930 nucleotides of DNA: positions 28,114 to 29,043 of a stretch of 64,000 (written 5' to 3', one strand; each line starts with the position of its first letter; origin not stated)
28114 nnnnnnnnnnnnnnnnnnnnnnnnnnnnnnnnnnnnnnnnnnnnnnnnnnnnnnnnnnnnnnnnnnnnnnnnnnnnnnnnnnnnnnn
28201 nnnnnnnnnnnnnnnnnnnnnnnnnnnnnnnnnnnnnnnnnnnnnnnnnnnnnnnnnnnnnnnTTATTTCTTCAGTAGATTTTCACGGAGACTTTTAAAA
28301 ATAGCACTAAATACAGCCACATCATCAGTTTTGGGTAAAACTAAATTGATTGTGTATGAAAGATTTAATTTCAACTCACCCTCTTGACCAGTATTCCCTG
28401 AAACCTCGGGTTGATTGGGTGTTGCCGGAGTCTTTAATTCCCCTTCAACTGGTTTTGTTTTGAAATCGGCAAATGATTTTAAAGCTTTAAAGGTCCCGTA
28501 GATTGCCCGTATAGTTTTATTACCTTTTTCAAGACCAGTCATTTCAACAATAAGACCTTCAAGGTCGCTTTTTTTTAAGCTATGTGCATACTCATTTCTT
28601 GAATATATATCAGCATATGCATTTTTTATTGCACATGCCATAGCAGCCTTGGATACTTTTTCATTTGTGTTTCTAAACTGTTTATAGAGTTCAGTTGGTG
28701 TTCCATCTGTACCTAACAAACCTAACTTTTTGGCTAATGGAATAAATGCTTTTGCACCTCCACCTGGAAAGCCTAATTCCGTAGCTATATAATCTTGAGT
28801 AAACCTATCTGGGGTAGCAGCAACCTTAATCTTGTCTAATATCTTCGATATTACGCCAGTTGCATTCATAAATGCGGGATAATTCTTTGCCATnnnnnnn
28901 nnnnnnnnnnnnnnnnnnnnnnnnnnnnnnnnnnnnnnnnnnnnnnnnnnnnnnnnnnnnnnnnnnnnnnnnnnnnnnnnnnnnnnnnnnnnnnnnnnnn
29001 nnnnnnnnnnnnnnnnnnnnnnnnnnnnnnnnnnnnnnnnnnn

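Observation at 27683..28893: Two-gene DUF5343-like + Swt1-type HEPN module (candidate RNase-based toxin/defence pair)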

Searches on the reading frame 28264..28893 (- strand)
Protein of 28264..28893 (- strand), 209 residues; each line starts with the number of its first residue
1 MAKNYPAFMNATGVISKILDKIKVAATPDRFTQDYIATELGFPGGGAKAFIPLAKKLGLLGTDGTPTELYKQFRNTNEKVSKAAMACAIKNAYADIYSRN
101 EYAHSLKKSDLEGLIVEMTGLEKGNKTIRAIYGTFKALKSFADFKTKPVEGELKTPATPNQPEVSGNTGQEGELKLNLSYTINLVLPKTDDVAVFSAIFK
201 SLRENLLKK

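Call 3: search_protein_families(library=pfam, proteins=[window:28264-28893:-], max_evalue=1)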
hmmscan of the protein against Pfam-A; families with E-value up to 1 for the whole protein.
window:28264-28893:- (209 aa): 1 family
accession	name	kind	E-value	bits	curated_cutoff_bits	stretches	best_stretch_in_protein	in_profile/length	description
PF17278.7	DUF5343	-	1.1e-45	155.7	27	1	8-146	2-137/140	Family of unknown function (DUF5343)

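Call 4: search_protein_families(library=padloc, proteins=[window:28264-28893:-], max_evalue=1)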
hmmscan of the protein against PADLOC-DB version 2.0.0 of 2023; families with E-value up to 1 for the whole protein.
window:28264-28893:- (209 aa): 2 families
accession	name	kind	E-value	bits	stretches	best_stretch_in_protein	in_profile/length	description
PDLC04589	PDC-M34A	-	3.5e-48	162.7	1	7-206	6-207/208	-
PDLC04588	PDC-M34A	-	1.1e-24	85.3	1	8-207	61-259/260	-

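Call 5: search_protein_families(library=ncbifam, proteins=[window:28264-28893:-], max_evalue=1)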
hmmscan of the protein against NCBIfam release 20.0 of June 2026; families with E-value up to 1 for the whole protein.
window:28264-28893:- (209 aa): 0 families

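Call 20: find_homologous_proteins(query=window:28264-28893:-, max_evalue=0.001)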
Query window:28264-28893:- (209 aa): 1156 proteins with E <= 0.001 among 1542 candidates; the best 120 are listed.
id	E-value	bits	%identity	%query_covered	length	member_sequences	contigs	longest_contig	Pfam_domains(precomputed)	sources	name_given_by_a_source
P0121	3.4e-131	453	100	100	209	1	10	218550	PF17278.8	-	-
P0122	2.4e-104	365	83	100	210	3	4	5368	PF17278.8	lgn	-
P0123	5.1e-100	351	80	100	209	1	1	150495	PF17278.8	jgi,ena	-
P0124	5.0e-99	348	79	100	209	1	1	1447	PF17278.8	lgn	-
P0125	4.0e-98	345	79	100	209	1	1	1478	PF17278.8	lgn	-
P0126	2.3e-97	342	78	100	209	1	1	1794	PF17278.8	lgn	-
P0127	2.3e-94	333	76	100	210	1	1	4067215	PF17278.8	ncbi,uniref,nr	ncbi:DUF5343 domain-containing protein [Sneathiella marina]|uniref:DUF5343 domain-containing protein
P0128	1.4e-93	330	75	100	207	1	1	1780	PF17278.8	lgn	-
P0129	8.4e-93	328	75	100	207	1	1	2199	PF17278.8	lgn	-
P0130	1.6e-92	327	74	100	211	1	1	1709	PF17278.8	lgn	-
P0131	3.6e-92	326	71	100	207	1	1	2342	PF17278.8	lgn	-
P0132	7.2e-92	325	74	100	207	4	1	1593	PF17278.8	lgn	-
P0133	9.1e-92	324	73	100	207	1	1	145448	PF17278.8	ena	-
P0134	9.5e-92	324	72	100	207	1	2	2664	PF17278.8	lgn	-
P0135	3.6e-91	322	71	100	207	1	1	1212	PF17278.8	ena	-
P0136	7.5e-91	321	72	100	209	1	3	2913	PF17278.8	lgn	-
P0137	1.3e-90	320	72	100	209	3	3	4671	PF17278.8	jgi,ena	jgi:hypothetical protein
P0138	1.6e-90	320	71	100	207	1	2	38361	PF17278.8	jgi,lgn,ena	-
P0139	2.1e-90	320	72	100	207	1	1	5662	PF17278.8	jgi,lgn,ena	-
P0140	2.2e-90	320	71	100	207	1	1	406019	PF17278.8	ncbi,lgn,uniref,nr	ncbi:hypothetical protein SAMN03159398_01760 [Pseudomonas sp. NFPP02]|uniref:DUF5343 domain-containi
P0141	5.4e-90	318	73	100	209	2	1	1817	PF17278.8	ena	-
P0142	8.6e-90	318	73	100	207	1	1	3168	PF17278.8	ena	-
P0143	1.4e-89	317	73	100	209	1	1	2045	PF17278.8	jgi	jgi:hypothetical protein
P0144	1.7e-89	317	71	100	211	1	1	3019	PF17278.8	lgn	-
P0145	1.9e-89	317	70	100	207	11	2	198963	PF17278.8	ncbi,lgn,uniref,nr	ncbi:DUF5343 domain-containing protein [Pseudomonas sp. RIT778]|uniref:DUF5343 domain-containing pro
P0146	3.1e-89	316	71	100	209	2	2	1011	PF17278.8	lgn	-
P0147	7.5e-89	315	71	100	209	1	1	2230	PF17278.8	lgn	-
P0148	9.8e-89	314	70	100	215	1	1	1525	PF17278.8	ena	-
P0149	1.3e-88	314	72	100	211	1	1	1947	PF17278.8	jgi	jgi:hypothetical protein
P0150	1.4e-88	314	73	100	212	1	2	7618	PF17278.8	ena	-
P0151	1.8e-88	313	70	100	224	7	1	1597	PF17278.8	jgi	jgi:hypothetical protein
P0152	3.1e-88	313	69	100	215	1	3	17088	PF17278.8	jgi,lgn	jgi:hypothetical protein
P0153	3.6e-88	312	70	100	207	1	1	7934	PF17278.8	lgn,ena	-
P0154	4.0e-88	312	70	100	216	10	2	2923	PF17278.8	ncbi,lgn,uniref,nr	ncbi:hypothetical protein SAMN05216229_1371 [Geopseudomonas sagittaria]|uniref:DUF5343 domain-contai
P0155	4.5e-88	312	70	100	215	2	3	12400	PF17278.8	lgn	-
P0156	4.8e-88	312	69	100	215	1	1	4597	PF17278.8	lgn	-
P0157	5.6e-88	312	71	100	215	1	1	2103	PF17278.8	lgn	-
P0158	7.4e-88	311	70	100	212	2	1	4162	PF17278.8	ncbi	-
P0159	1.9e-87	310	69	100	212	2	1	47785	PF17278.8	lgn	-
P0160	2.0e-87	310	70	100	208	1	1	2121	PF17278.8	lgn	-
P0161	2.3e-87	310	69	100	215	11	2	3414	PF17278.8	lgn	-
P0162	2.5e-87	310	72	100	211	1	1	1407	PF17278.8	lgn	-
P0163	3.2e-87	309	71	100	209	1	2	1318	PF17278.8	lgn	-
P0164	3.4e-87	309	71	99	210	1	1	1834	PF17278.8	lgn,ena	-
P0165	6.3e-87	308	70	100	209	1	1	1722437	PF17278.8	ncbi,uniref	ncbi:DUF5343 domain-containing protein [Trinickia sp. EG282A]|uniref:DUF5343 domain-containing prote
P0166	9.5e-87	308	70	100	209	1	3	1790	PF17278.8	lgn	-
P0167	1.4e-86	307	70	99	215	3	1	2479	PF17278.8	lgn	-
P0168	1.6e-86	307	71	100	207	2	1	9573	PF17278.8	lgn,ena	-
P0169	2.0e-86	307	67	100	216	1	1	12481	PF17278.8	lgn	-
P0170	2.7e-86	306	67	100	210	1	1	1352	PF17278.8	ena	-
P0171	3.7e-86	306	69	100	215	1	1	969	PF17278.8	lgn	-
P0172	4.3e-86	306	70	99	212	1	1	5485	PF17278.8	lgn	-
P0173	5.0e-86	305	68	100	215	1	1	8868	PF17278.8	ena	-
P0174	7.7e-86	305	67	100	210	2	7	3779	PF17278.8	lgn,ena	-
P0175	1.8e-85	304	68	100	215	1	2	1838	PF17278.8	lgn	-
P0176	1.9e-85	304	67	100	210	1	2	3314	PF17278.8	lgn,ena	-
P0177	2.2e-85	303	71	96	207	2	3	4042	PF17278.8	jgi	jgi:hypothetical protein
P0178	2.2e-85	303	69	100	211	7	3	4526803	PF17278.8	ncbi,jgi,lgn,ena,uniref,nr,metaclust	ncbi:DUF5343 domain-containing protein [Pantoea ananatis]|jgi:hypothetical protein|uniref:DUF5343 do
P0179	2.3e-85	303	67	100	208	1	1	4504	PF17278.8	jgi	jgi:hypothetical protein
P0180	2.5e-85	303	68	100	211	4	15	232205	PF17278.8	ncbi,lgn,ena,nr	ncbi:hypothetical protein C9415_20590 [Kluyvera sp. Nf5]|nr:hypothetical protein C9415_20590 [Kluyve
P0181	2.6e-85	303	68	100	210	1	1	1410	PF17278.8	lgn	-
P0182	3.3e-85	303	67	100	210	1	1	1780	PF17278.8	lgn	-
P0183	4.2e-85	302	65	100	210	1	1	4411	PF17278.8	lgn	-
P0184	6.9e-85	302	69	100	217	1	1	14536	PF17278.8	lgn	-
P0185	7.2e-85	302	66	100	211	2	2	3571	PF17278.8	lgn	-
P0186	9.0e-85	301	68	100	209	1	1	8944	PF17278.8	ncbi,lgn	-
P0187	9.2e-85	301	66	100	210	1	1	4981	PF17278.8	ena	-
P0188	2.2e-84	300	66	100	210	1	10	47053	PF17278.8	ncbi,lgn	ncbi:MAG: DUF5343 domain-containing protein [Porticoccaceae bacterium]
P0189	2.6e-84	300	67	100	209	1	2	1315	PF17278.8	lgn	-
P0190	2.8e-84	300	66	100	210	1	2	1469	PF17278.8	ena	-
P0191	3.5e-84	299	67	100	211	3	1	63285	PF17278.8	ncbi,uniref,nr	ncbi:DUF5343 domain-containing protein [Shewanella profunda]|uniref:DUF5343 domain-containing protei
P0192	6.9e-84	298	67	100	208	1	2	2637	PF17278.8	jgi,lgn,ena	-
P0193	7.0e-84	298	65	100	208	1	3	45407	PF17278.8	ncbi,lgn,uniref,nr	ncbi:MAG: DUF5343 domain-containing protein [Shewanella sp.]|uniref:DUF5343 domain-containing protei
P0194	8.1e-84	298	68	99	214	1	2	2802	PF17278.8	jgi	jgi:hypothetical protein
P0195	8.7e-84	298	67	100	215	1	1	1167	PF17278.8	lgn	-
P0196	9.7e-84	298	67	99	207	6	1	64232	PF17278.8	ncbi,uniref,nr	ncbi:DUF5343 domain-containing protein [Burkholderia gladioli]|uniref:DUF5343 domain-containing prot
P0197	1.2e-83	298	64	100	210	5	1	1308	PF17278.8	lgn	-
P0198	1.9e-83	297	66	100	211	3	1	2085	PF17278.8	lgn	-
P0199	2.1e-83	297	66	100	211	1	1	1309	PF17278.8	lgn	-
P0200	2.7e-83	297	67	100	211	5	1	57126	PF17278.8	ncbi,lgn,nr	ncbi:DUF5343 domain-containing protein [Cronobacter sakazakii]|nr:DUF5343 domain-containing protein 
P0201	5.0e-83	296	65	100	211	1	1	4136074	PF17278.8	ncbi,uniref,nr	ncbi:DUF5343 domain-containing protein [Shewanella cyperi]|uniref:DUF5343 domain-containing protein 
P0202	5.1e-83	296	66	100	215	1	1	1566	PF17278.8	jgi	jgi:hypothetical protein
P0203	7.9e-83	295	66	100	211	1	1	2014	PF17278.8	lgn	-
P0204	8.5e-83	295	65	100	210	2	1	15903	PF17278.8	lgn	-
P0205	1.1e-82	295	65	100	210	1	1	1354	PF17278.8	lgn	-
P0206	1.4e-82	294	70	100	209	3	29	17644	PF17278.8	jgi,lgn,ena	jgi:hypothetical protein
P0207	3.4e-82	293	65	100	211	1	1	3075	PF17278.8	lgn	-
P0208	6.7e-82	292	67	100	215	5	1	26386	PF17278.8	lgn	-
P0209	2.8e-81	290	66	100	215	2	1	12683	PF17278.8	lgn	-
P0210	3.0e-81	290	68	100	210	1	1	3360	PF17278.8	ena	-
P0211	6.6e-80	286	64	100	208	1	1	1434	PF17278.8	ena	-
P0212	4.3e-79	283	65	98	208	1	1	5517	PF17278.8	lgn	-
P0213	3.4e-78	280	66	100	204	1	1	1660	PF17278.8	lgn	-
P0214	8.1e-78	279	62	100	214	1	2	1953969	PF17278.8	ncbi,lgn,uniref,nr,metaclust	ncbi:hypothetical protein F946_02681 [Acinetobacter johnsonii ANC 3681]|uniref:DUF5343 domain-contai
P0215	1.4e-77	278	66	96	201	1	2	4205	PF17278.8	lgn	-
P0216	2.5e-76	274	64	100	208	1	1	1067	PF17278.8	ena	-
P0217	1.4e-75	271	60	100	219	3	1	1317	PF17278.8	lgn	-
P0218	4.6e-75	270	60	100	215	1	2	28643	PF17278.8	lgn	-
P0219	5.9e-75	269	62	100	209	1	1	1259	PF17278.8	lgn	-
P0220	2.9e-74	267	63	100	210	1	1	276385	PF17278.8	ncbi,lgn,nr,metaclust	ncbi:hypothetical protein LP7551_03736 [Roseibium album]|nr:hypothetical protein LP7551_03736 [Rosei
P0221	4.0e-74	267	61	100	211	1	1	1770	PF17278.8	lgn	-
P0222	9.5e-74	265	61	100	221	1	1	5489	PF17278.8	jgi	jgi:hypothetical protein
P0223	1.1e-73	265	62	100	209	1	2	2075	PF17278.8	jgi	jgi:hypothetical protein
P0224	2.8e-73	264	63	100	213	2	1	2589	PF17278.8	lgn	-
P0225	3.1e-73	264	61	100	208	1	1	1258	PF17278.8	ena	-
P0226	3.2e-73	264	62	100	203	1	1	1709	PF17278.8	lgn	-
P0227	4.9e-73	263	63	100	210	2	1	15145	PF17278.8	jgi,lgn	jgi:hypothetical protein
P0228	6.3e-73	263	62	100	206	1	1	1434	PF17278.8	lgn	-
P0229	7.4e-73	263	66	96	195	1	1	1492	PF17278.8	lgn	-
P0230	7.6e-73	262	60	100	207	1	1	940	PF17278.8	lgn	-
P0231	8.1e-73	262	61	99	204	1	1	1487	PF17278.8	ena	-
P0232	1.2e-72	262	62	100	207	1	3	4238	PF17278.8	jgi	jgi:hypothetical protein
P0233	1.5e-72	262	60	100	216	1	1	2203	PF17278.8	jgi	jgi:hypothetical protein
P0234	1.9e-72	261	61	100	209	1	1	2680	PF17278.8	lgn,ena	-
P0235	3.3e-72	260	61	99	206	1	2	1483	PF17278.8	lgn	-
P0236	4.6e-72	260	61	100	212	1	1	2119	PF17278.8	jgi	jgi:hypothetical protein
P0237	5.3e-72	260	62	100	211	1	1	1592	PF17278.8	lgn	-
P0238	8.4e-72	259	61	100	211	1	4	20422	PF17278.8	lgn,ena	-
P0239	9.3e-72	259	62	100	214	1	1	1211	PF17278.8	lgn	-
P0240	9.8e-72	259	63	98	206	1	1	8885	PF17278.8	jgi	-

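Call 30: find_related_loci(query=A3, collection=genome_contigs, flank=10000)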
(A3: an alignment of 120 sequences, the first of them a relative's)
Query A3 (209 aa) in genome_contigs; peptide patterns used: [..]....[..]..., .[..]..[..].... (x = any residue, [..] = any of these).
78 stretches matched a pattern; 55 encode a relative of the query (tblastn E <= 1e-3); 55 distinct loci.
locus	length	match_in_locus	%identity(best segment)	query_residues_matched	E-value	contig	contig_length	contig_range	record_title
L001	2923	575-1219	70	1-209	5e-99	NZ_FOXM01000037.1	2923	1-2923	Geopseudomonas sagittaria strain JCM 18195, whole genome shotgun sequence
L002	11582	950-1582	71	1-209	4e-96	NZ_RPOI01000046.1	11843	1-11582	Citrobacter youngae strain CCUG 30791 citrobacter_youngae_CCUG30791T_0000046, whole genome shotgun sequence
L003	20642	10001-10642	69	1-209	7e-95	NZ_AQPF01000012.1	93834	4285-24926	Alcanivorax xiamenensis strain 6-D-6 contig12, whole genome shotgun sequence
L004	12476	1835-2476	68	1-209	3e-95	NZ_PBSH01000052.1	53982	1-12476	MAG: Alcanivorax sp. isolate NP90 MHASMcontig_884728, whole genome shotgun sequence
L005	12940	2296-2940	68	1-209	3e-93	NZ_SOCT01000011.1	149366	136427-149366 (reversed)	Pseudomonas sp. LP_7_YM Ga0304827_111, whole genome shotgun sequence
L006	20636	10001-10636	69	1-209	8e-93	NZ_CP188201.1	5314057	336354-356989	Serratia proteamaculans isolate CBSDS_009 chromosome, complete genome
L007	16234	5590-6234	67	1-209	9e-90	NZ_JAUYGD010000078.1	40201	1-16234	MAG: Pseudomonas sp. isolate C24_concoct.bin.103_sub C24_k141_538752, whole genome shotgun sequence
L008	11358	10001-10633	67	1-209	8e-87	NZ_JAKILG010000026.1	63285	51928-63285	Shewanella profunda strain DSM 15900 contig00026, whole genome shotgun sequence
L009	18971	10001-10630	63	1-209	1e-82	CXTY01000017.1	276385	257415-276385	Labrenzia alba genome assembly L.albaCECT7551_Seqman_Prokka, contig 0017, whole genome shotgun sequence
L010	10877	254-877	59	1-209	8e-75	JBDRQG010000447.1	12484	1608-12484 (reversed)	MAG: bacterium isolate MEGAHIT-group-2.34 k141_707198, whole genome shotgun sequence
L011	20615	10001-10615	59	5-209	2e-74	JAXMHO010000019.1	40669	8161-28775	MAG: Verrucomicrobiota bacterium isolate STL-VER6 C2.52.fa-19, whole genome shotgun sequence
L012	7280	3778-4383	57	4-209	2e-73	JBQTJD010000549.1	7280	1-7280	MAG: Anaerolineales bacterium isolate SAW132 c_000000301568, whole genome shotgun sequence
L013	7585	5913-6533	56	4-209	3e-73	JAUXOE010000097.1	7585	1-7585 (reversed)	MAG: Parvibaculum sp. isolate C1_metabat.bin.40 C1_k141_123460, whole genome shotgun sequence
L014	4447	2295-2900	57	4-209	4e-71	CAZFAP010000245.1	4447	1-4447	MAG TPA_asm: uncultured Verrucomicrobiota bacterium isolate binchicken_co103_408 genome assembly, contig: NODE_28088_len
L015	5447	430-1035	58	5-209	1e-68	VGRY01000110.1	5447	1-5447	MAG: Deltaproteobacteria bacterium isolate K_DeepCast_100m_mx_276 K_DeepCast_100m_mx_276_Ga0194127_10023811, whole genom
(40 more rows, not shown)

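Call 32: search_dna_similar(query=window:28264-28893:-, collection=phages, mode=protein, max_rows=25)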
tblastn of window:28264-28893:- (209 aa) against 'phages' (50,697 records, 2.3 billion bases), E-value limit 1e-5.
No match.

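Call 35: predict_structure(alignment_id=A3)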
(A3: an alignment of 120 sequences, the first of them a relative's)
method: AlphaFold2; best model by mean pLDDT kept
length: 209 residues; sequences in the alignment: 120
mean_pLDDT: 79.0   pTM: 0.62
mean pLDDT of the five models: 79.0, 78.7, 77.6, 75.6, 75.3
residues with pLDDT >= 90: 76; 70-90: 90; 50-70: 12; < 50: 31
segments of 3 or more residues with pLDDT < 50: 149-177
pLDDT, mean of each block of 10 residues (from residue 1): 72 88 89 90 84 92 92 90 93 90 89 89 87 92 71 35 29 47 79 88 72
secondary structure, 60 per line:
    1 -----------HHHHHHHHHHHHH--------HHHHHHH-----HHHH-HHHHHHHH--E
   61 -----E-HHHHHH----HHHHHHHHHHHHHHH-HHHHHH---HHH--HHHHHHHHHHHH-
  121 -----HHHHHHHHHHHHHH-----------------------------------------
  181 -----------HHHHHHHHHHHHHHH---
elements in order: H12-24 H33-39 H45-48 H50-57 H68-73 H78-92 H94-99 H108-119 H126-139 H192-206

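Call 39: search_protein_representatives(alignment_id=A3)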
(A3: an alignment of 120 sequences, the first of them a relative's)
Query: 120 sequences, 211 profile positions. Proteins with E-value up to 0.001 (for the whole library): 2022; up to 1e-10: 1140; up to 1e-30: 191. The best 150 are listed.
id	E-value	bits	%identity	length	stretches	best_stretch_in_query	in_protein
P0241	7.4e-77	274.1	-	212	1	4-211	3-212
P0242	4.6e-75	268.3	-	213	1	4-209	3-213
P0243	7.2e-74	264.4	-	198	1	9-211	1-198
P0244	1.9e-70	253.2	-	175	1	1-152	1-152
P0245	1.3e-69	250.5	-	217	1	1-210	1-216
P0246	3.4e-68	245.8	-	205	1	5-210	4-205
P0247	1.8e-67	243.5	-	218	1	5-210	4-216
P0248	2.1e-67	243.2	-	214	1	6-210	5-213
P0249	1.9e-66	240.1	-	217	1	7-210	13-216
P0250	7.7e-66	238.1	-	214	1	5-210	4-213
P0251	1.5e-65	237.2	-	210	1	3-211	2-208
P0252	2.1e-64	233.4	-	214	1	4-210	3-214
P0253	4.4e-64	232.4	-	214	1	3-210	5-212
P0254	8.2e-64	231.5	-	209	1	3-209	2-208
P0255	1.4e-63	230.8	-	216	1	1-211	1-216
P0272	1.2e-54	201.5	-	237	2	7-170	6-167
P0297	3.2e-49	183.8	-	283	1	7-210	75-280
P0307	2.6e-47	177.6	-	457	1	5-157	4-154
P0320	8.6e-44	166.1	-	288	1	7-211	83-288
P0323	3.0e-43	164.3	-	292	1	44-210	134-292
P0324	8.4e-43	162.9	-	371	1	7-170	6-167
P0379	2.2e-35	138.7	-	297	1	7-209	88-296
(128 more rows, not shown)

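Call 40: fold_search(model_id=the predicted structure, library=pdb)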
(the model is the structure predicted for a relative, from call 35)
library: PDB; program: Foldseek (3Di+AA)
matches with E <= 10: 223; with E <= 0.001: 0
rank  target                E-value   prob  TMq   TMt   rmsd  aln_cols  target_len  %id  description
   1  8gym_B                3.8e-01  0.06  0.12  0.08  20.1       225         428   12  Cryo-EM structure of Tetrahymena thermophila respiratory mega-complex MC IV2+(I+III2+II)2 (released 2023-06-14)
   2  8c8h_I                6.8e-01  0.09  0.17  0.08  31.6       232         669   15  Cryo EM structure of the vaccinia complete RNA polymerase complex lacking the capping enzyme (released 2024-01-31)
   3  6zqe_JD               7.6e-01  0.12  0.19  0.06  14.0       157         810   18  Cryo-EM structure of the 90S pre-ribosome from Saccharomyces cerevisiae, state Dis-A (Poly-Ala) (released 2020-09-23)
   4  2fzf_A                8.9e-01  0.11  0.18  0.22  12.6       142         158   10  Hypothetical Protein Pfu-1136390-001 From Pyrococcus furiosus (released 2006-02-21)
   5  6fa5                  8.9e-01  0.08  0.14  0.06  13.7       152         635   11  CRYSTAL STRUCTURE OF THE DEAH-BOX HELICASE PRP2 IN COMPLEX WITH ADP (released 2018-07-11)
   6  7w7h_A                8.9e-01  0.08  0.19  0.10  12.9       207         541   10  S Suis FakA-FakB2 complex structure (released 2022-09-21)
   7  8bic_A                1.0e+00  0.21  0.26  0.18  10.4       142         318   13  O-Methyltransferase Plu4891 in complex with SAH (released 2023-03-08)
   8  9n73_NS               1.0e+00  0.09  0.17  0.06  12.7       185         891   13  SSU processome maturation and disassembly, State G (released 2025-10-29)
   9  5n08_A                1.3e+00  0.21  0.25  0.37  10.3       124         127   14  Structure of the apo form of the NO response regulator NsrR (released 2017-04-26)
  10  1tw2_A                1.3e+00  0.13  0.23  0.16   9.9       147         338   17  Crystal structure of Carminomycin-4-O-methyltransferase (DnrK) in complex with S-adenosyl-L-homocystein (SAH) and 4-me (released 2004-09-14)
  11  3h0d_B                1.4e+00  0.08  0.19  0.22  13.1       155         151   10  Crystal structure of CtsR in complex with a 26bp DNA duplex (released 2009-06-30)
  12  6tv5_MODEL_1_A        1.4e+00  0.06  0.14  0.19  16.9       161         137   12  NMR structure of N-terminal domain from A. argentata tubuliform spidroin (TuSp) at pH 5.5 (released 2021-01-27)
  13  8bii_H                1.5e+00  0.12  0.23  0.17  10.8       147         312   14  O-Methyltransferase Plu4895 (mutant H229N) in complex with SAH (released 2023-03-08)
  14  4q9v_B                1.5e+00  0.06  0.17  0.18  15.4       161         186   10  Crystal structure of TIPE3 (released 2014-10-22)
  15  8vit                  1.6e+00  0.06  0.19  0.19  12.3       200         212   10  Crystal structure of the N-terminal domain of fatty acid kinase A (FakA) from Staphylococcus aureus (Mg and ADP) (released 2024-11-06)
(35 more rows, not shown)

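Call 42: search_protein_families(library=pfam, proteins=[P0307, P0324, P0297, P0320, P0323, P0379, P0272], max_evalue=0.01)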
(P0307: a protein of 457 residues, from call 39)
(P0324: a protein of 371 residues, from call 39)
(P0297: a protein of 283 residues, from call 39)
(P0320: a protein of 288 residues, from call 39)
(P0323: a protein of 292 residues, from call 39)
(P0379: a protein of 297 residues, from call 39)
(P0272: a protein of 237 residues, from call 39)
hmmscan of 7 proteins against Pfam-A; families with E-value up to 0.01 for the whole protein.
P0307 (457 aa): 4 families
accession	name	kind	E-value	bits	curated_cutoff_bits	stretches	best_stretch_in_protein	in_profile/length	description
PF17278.7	DUF5343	-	9.7e-40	136.5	27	1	6-143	1-137/140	Family of unknown function (DUF5343)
PF00069.31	Pkinase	-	8.4e-33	114.3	31.7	1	181-445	1-254/263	Protein kinase domain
PF07714.23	PK_Tyr_Ser-Thr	-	4.3e-20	72.5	23.1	1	183-444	3-250/258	Protein tyrosine and serine/threonine kinase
PF01636.29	APH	-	0.0058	16.8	23.2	0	214-309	22-111/239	Phosphotransferase enzyme family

P0324 (371 aa): 2 families
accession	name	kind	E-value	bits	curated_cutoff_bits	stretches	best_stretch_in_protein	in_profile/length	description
PF17278.7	DUF5343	-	3.3e-41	141.3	27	1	7-145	2-139/140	Family of unknown function (DUF5343)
PF10368.14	YkyA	-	0.0017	18.6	28.8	1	142-219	73-151/186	Putative cell-wall binding lipoprotein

P0297 (283 aa): 1 family
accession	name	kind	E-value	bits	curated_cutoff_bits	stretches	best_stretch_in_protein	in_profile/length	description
PF17278.7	DUF5343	-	2.5e-38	132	27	1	75-212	1-137/140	Family of unknown function (DUF5343)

P0320 (288 aa): 1 family
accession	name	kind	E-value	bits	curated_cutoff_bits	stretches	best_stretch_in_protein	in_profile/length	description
PF17278.7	DUF5343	-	2.2e-29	103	27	1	84-215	2-132/140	Family of unknown function (DUF5343)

P0323 (292 aa): 1 family
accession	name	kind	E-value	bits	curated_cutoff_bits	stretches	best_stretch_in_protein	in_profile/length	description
PF17278.7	DUF5343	-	8.9e-29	101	27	1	134-235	37-138/140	Family of unknown function (DUF5343)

P0379 (297 aa): 1 family
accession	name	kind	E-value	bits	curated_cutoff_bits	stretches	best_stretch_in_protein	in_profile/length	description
PF17278.7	DUF5343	-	3.8e-43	147.6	27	1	89-225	2-138/140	Family of unknown function (DUF5343)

P0272 (237 aa): 1 family
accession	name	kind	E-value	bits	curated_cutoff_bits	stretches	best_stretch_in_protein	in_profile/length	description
PF17278.7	DUF5343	-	1.2e-48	165.3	27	1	6-145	1-139/140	Family of unknown function (DUF5343)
